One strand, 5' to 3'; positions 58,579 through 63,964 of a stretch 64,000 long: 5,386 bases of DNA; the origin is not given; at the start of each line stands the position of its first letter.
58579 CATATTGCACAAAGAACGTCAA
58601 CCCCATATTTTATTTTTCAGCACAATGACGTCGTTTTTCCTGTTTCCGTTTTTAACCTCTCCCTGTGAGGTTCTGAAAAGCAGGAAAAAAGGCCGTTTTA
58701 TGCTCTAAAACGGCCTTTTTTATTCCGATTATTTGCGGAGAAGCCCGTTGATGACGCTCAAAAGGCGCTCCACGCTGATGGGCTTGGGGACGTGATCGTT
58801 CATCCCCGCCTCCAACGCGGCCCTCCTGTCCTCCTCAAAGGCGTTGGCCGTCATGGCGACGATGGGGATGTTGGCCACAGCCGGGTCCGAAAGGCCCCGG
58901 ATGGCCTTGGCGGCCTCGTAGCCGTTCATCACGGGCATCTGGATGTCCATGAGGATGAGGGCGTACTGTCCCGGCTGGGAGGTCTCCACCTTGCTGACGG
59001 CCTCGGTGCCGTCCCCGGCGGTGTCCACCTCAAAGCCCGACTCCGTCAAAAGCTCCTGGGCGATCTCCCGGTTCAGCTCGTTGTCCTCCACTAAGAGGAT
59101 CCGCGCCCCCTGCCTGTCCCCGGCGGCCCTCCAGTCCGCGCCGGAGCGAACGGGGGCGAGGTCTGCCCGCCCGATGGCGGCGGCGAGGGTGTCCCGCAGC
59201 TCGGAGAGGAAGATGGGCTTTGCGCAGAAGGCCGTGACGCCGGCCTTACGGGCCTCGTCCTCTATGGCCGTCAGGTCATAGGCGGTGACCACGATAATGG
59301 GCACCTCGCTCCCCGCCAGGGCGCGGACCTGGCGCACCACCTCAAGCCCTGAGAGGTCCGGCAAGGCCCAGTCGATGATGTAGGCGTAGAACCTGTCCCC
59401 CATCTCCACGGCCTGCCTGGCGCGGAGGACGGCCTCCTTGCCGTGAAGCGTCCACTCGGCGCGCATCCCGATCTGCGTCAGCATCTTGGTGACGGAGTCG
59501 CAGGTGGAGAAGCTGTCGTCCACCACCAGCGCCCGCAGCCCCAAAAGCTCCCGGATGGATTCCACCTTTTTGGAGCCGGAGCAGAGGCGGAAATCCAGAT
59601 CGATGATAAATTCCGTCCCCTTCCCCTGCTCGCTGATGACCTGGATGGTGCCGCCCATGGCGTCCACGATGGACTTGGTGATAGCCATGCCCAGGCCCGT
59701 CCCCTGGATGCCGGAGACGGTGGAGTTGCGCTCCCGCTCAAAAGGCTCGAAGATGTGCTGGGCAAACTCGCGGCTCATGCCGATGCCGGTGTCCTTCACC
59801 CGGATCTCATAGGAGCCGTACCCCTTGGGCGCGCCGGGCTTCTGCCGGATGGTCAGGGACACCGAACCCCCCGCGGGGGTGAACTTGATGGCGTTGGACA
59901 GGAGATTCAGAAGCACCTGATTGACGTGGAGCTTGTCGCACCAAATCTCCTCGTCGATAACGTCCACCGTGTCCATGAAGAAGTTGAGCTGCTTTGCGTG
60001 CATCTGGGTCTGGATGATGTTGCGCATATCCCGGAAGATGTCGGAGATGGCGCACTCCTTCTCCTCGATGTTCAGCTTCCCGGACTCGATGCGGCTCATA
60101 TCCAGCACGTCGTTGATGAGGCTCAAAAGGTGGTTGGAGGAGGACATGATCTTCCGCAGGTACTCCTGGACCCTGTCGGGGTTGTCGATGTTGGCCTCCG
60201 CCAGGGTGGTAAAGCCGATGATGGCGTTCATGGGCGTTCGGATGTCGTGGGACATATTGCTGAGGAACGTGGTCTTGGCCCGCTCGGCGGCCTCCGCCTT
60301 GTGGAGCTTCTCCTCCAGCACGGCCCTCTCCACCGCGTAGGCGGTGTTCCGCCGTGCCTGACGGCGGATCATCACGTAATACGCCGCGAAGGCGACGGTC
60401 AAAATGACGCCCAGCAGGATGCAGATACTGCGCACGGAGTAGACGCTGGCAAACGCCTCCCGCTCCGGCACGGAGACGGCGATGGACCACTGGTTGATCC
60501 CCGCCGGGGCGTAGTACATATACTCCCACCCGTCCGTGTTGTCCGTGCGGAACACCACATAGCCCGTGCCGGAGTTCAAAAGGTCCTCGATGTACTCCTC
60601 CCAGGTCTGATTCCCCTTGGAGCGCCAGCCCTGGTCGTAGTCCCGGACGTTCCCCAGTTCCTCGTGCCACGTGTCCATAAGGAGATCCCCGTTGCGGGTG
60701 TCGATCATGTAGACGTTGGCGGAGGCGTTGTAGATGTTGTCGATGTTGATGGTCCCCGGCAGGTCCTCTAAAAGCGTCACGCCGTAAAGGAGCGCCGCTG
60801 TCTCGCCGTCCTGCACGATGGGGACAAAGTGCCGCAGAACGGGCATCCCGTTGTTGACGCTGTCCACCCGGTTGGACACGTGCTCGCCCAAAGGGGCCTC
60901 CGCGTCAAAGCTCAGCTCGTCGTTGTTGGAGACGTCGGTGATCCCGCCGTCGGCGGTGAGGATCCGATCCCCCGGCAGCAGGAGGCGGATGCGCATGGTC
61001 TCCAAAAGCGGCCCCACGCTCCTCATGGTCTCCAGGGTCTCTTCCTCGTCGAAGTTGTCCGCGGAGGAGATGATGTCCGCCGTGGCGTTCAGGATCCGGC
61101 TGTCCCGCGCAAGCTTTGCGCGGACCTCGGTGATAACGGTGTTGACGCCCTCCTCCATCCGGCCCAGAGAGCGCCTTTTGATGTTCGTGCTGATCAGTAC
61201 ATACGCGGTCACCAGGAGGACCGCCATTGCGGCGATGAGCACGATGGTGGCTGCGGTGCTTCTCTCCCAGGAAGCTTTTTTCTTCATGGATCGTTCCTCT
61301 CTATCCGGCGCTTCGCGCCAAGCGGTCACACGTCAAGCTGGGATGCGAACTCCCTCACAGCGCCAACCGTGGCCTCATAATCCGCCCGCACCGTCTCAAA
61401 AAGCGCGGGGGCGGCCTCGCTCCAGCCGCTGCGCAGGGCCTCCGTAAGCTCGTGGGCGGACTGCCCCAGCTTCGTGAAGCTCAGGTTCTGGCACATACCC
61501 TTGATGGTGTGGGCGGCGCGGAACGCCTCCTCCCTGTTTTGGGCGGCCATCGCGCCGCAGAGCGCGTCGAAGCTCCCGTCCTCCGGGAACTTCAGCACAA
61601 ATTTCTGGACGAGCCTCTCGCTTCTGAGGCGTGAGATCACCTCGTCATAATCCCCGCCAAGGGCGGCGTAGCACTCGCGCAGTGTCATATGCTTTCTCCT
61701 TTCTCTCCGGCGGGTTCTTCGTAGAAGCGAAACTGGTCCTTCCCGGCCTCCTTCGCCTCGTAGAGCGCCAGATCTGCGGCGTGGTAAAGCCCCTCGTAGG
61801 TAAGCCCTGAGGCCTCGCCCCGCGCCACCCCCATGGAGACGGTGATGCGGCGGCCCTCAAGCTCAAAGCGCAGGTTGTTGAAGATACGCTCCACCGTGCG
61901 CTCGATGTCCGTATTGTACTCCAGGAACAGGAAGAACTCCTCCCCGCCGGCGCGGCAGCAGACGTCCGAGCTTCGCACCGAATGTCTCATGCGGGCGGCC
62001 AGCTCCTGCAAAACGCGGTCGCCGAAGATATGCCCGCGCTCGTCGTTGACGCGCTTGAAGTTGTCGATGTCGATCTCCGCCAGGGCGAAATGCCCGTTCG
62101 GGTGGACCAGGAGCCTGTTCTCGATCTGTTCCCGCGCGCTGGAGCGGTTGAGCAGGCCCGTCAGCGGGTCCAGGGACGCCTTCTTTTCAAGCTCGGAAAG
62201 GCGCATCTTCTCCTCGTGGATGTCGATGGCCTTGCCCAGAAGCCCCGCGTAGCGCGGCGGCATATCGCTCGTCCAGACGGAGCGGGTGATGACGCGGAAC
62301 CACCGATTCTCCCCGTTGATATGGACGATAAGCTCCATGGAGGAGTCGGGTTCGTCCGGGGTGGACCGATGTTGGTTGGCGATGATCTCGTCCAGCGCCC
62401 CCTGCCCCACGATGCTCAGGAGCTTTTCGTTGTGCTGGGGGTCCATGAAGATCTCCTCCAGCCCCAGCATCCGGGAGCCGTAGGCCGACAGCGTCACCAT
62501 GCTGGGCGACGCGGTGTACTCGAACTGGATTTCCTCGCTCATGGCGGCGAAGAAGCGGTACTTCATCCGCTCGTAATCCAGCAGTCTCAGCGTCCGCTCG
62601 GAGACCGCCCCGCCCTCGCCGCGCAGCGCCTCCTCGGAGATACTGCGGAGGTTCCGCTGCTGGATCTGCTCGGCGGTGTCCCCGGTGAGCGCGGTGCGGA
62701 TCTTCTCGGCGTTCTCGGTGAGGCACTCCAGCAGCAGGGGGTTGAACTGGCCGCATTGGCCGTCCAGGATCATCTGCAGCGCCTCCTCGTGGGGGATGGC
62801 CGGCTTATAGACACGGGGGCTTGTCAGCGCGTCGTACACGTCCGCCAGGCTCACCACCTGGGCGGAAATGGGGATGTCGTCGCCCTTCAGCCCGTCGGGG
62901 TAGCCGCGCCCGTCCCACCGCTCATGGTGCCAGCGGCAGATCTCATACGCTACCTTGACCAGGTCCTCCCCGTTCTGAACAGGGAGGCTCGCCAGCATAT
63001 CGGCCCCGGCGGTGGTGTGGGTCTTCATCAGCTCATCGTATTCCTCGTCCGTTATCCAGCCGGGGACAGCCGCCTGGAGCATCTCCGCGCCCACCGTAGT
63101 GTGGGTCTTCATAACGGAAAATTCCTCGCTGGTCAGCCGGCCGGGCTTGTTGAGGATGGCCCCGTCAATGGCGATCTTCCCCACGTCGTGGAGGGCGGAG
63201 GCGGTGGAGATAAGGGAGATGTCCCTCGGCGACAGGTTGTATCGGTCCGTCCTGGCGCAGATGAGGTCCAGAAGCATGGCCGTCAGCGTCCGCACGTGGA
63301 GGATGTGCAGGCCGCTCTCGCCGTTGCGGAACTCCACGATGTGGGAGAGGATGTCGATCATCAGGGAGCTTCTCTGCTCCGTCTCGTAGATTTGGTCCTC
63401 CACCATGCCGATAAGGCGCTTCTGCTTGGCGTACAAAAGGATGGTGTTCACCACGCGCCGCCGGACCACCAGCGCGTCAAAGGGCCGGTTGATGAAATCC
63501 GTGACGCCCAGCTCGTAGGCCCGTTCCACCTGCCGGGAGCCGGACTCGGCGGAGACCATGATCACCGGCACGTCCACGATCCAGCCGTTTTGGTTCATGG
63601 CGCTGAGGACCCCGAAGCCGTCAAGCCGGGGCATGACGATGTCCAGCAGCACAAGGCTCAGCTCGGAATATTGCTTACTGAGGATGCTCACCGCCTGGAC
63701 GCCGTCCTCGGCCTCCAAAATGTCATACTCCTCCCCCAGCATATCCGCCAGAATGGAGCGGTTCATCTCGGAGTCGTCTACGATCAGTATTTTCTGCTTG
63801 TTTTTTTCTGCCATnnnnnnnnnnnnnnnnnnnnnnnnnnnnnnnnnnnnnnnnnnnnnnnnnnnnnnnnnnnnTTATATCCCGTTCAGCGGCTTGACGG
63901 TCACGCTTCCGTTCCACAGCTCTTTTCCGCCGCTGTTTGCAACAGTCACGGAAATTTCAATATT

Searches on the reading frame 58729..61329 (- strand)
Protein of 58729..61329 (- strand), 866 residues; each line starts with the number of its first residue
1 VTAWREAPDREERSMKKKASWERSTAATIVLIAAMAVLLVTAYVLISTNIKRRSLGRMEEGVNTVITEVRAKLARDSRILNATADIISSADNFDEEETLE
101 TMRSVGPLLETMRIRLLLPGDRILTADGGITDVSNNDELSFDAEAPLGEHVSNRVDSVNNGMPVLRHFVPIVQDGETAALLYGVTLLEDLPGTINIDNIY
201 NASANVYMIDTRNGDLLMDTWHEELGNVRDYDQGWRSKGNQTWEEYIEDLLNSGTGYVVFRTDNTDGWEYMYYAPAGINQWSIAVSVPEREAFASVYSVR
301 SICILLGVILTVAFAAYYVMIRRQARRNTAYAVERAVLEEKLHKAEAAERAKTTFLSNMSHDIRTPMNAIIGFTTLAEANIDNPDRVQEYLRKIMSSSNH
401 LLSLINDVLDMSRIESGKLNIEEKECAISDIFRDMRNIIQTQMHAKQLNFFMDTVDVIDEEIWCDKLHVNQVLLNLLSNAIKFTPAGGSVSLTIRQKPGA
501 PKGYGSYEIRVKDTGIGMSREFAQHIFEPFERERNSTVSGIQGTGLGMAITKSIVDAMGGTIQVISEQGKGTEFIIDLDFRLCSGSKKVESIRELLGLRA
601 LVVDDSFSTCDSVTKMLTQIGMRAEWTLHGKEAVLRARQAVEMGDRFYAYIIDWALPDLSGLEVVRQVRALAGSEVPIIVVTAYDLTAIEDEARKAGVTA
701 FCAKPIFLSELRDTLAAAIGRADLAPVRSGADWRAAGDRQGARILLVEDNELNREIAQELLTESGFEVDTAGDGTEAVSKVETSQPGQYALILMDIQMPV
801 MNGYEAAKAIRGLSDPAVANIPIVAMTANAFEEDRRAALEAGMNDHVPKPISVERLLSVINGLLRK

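Call 77: search_protein_families(library=pfam, proteins=[window:58729-61329:-], max_evalue=0.0001)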
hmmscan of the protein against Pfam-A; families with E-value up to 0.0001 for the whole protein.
window:58729-61329:- (866 aa): 3 families
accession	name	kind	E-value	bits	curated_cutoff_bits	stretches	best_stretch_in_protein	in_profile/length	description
PF00072.30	Response_reg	-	6.2e-43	145.9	30.2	2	744-860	1-110/111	Response regulator receiver domain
PF02518.31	HATPase_c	-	6.7e-29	101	26.4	1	465-580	2-109/111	Histidine kinase-, DNA gyrase B-, and HSP90-like ATPase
PF00512.31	HisKA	-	9.5e-21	74.1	26.9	1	351-417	1-66/66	His Kinase A (phospho-acceptor) domain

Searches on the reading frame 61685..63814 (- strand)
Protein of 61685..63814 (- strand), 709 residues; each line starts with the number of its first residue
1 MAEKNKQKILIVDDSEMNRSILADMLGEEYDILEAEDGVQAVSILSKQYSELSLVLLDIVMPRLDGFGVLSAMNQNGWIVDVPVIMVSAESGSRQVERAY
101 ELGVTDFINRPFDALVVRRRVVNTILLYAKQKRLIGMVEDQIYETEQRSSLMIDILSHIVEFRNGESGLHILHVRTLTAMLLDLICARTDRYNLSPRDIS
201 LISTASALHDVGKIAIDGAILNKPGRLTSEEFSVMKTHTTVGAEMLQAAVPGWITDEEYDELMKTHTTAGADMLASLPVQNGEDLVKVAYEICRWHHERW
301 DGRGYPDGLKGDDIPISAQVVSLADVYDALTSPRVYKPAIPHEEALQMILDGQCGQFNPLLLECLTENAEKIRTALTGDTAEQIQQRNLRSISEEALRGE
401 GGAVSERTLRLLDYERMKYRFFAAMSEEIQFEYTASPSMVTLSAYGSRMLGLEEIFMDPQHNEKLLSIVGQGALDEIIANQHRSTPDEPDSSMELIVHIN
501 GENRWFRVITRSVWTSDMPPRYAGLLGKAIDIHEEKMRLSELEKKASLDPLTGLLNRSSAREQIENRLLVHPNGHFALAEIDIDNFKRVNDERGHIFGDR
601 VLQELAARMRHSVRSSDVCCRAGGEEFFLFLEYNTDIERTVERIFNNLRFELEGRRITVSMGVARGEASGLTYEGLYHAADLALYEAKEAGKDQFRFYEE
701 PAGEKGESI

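Call 77: search_protein_families(library=pfam, proteins=[window:61685-63814:-], max_evalue=0.0001)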
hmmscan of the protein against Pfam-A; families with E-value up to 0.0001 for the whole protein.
window:61685-63814:- (709 aa): 4 families
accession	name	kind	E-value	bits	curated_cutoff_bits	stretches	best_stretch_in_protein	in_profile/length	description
PF00990.26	GGDEF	-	1.9e-35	122.5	23.8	1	546-693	1-160/161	Diguanylate cyclase, GGDEF domain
PF13487.12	HD_5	-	7.6e-26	91.3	27.2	1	255-351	71-160/170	HD domain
PF00072.30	Response_reg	-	5.6e-21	75.2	30.2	1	9-114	1-103/111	Response regulator receiver domain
PF01966.28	HD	-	6.4e-18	65.6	22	2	258-329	51-115/116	HD domain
